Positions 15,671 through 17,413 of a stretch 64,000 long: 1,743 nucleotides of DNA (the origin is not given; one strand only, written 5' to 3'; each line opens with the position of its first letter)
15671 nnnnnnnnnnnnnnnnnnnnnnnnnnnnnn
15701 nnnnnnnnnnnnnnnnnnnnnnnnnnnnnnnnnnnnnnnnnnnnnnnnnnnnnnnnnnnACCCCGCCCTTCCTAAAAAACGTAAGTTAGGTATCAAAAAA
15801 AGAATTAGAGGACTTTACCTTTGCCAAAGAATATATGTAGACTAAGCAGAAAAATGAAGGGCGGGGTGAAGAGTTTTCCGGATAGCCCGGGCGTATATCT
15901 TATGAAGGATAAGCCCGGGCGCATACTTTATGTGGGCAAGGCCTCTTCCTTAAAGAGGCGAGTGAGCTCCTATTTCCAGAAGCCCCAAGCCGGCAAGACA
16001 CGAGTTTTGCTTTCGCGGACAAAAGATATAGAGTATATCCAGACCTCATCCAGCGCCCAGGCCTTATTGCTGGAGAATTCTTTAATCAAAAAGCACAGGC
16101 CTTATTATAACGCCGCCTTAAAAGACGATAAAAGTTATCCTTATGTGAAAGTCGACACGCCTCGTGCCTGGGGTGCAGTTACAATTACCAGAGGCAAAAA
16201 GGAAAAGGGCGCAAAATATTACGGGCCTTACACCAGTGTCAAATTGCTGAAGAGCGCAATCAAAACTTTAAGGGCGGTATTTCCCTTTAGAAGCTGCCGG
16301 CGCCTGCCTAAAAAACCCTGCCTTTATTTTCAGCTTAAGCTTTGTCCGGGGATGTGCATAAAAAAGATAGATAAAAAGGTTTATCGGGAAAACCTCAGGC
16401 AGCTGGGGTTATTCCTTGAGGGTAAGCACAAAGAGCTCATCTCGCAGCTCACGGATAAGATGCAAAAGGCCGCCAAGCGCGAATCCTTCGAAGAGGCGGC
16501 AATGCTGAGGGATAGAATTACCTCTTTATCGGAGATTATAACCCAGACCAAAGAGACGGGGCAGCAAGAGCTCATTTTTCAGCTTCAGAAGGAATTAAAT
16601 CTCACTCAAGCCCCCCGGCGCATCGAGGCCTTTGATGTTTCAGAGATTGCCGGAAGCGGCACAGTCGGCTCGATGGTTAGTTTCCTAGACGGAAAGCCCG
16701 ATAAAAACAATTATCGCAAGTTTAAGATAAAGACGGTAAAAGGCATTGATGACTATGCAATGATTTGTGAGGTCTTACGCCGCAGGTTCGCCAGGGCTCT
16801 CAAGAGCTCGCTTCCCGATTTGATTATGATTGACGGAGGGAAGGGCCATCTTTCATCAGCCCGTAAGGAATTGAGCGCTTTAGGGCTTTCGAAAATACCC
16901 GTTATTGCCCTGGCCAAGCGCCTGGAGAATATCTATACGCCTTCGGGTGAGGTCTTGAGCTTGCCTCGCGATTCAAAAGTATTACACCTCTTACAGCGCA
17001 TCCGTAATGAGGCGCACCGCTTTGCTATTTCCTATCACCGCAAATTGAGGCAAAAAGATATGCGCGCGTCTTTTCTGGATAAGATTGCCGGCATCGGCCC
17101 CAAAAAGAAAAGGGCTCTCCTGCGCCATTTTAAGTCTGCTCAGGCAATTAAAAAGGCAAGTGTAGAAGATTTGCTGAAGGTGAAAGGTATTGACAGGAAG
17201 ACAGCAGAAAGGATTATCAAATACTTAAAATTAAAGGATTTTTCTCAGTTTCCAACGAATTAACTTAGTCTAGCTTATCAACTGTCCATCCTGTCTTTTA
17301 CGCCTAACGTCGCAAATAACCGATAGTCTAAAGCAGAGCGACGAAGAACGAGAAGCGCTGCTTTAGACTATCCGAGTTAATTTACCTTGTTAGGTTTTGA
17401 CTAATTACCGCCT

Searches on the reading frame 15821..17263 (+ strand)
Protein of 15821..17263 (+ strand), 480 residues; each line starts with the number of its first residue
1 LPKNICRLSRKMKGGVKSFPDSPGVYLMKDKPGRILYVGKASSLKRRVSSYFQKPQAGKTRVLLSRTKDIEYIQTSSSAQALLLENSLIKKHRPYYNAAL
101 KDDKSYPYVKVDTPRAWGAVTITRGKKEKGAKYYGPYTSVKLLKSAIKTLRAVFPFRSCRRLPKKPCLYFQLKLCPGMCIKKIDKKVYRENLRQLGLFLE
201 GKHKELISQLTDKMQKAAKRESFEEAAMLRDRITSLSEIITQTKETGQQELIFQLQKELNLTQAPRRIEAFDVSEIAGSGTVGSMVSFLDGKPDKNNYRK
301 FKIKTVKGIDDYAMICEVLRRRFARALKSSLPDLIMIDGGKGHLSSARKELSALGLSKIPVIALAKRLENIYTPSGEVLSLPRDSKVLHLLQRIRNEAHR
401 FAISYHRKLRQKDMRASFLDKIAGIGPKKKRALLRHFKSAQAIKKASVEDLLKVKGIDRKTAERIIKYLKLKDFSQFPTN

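Call 6: search_protein_families(library=pfam, proteins=[window:15821-17263:+], max_evalue=0.01)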
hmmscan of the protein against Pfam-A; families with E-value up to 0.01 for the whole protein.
window:15821-17263:+ (480 aa): 8 families
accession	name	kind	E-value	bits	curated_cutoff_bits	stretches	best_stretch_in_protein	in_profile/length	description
PF08459.17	UvrC_RNaseH_dom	-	3.7e-54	183.3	22.3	1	256-403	1-159/159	UvrC RNAse H endonuclease domain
PF14520.12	HHH_5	-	6.1e-15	55.9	27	1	418-470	3-56/57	Helix-hairpin-helix domain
PF01541.30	GIY-YIG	-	1.4e-10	41.7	22.6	1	23-97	2-78/78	GIY-YIG catalytic domain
PF02151.25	UVR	-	1e-09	38.2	21.5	1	204-238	1-35/36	UvrB/uvrC motif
PF00633.29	HHH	-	1.4e-08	34.6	24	1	440-468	2-30/30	Helix-hairpin-helix motif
PF12826.13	HHH_2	-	1.9e-08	34.8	27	1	422-473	8-59/64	Helix-hairpin-helix motif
PF12836.13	HHH_3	-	0.00017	22.1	27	1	444-468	9-33/65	Helix-hairpin-helix motif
PF24348.1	DUF7508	-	0.0045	17.6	26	0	15-67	14-65/79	Domain of unknown function (DUF7508)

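Call 10: find_related_loci(query=window:15821-17263:+, collection=genome_contigs, flank=10000)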
Query window:15821-17263:+ (480 aa) in genome_contigs; peptide patterns used: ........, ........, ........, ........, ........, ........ (x = any residue, [..] = any of these).
163 stretches matched a pattern; 108 encode a relative of the query (tblastn E <= 1e-3); the best 80 are kept; 80 distinct loci.
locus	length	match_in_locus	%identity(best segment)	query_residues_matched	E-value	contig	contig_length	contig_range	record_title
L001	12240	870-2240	69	16-470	0e+0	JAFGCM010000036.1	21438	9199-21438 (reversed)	MAG: Candidatus Omnitrophota bacterium isolate Zod_Metabat.1113 k87_5626347, whole genome shotgun sequence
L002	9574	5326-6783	65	12-470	0e+0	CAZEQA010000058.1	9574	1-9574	MAG TPA_asm: uncultured Planctomycetia bacterium isolate binchicken_co34_26 genome assembly, contig: NODE_12521_length_9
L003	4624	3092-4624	53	20-450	8e-163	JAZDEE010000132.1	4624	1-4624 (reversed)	MAG: Candidatus Omnitrophota bacterium isolate MEGAHIT-group-0.123 k141_3855317, whole genome shotgun sequence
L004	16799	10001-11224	51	12-412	2e-128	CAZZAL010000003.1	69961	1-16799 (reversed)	MAG TPA_asm: uncultured Planctomycetia bacterium isolate SRP077602_co2_386 genome assembly, contig: NODE_558_length_6996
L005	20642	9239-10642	45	8-469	2e-125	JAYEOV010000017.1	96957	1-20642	MAG: Candidatus Omnitrophota bacterium isolate MAG020 MAG020_17, whole genome shotgun sequence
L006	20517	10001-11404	45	12-469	6e-121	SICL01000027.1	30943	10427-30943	MAG: Candidatus Taenariivivens baikalensis isolate Baikal-deep-G204 BACOMB-C6521, whole genome shotgun sequence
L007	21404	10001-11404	45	16-473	1e-120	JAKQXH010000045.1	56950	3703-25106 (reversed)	MAG: Candidatus Omnitrophota bacterium isolate USST_metabat.84_sub k141_207513, whole genome shotgun sequence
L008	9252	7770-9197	43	4-469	8e-121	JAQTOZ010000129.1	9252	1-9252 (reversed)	MAG: Candidatus Omnitrophota bacterium isolate STB_104 NODE_20164_length_9252_cov_2.800219_Sandtown_B, whole genome shot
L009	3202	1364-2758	44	16-470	1e-120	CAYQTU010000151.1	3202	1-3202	MAG TPA_asm: uncultured bacterium isolate binchicken_co117_27 genome assembly, contig: NODE_50466_length_3202_cov_5.0597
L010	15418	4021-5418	44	10-465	5e-117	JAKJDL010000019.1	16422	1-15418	MAG: Candidatus Omnitrophota bacterium isolate UR.bin134 NODE_19_length_16422_cov_4.167085, whole genome shotgun sequenc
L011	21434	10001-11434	42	12-469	7e-117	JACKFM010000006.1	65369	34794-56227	MAG: Candidatus Omnitrophota bacterium isolate HK-STAS-OMNI-5 HK-STAS-OMNI-5_6, whole genome shotgun sequence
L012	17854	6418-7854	43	12-472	7e-117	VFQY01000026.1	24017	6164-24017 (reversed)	MAG: Candidatus Omnitrophota bacterium isolate ZLKRG04 NODE_1727_length_24017_cov_3.928757, whole genome shotgun sequenc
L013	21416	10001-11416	43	3-465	1e-116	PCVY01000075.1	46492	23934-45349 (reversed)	MAG: Candidatus Omnitrophica bacterium CG11_big_fil_rev_8_21_14_0_20_45_26 CG11_8_21_14_0.20_scaffold_305_c, whole genom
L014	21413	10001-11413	44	2-469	2e-115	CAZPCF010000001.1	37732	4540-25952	MAG TPA_asm: uncultured bacterium isolate SRP178699_co1_136 genome assembly, contig: NODE_1045_length_37732_cov_4.772620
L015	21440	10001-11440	42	9-470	2e-115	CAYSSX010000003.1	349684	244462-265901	MAG TPA_asm: uncultured bacterium isolate SRP342105_co1_457 genome assembly, contig: NODE_15_length_349684_cov_12.286847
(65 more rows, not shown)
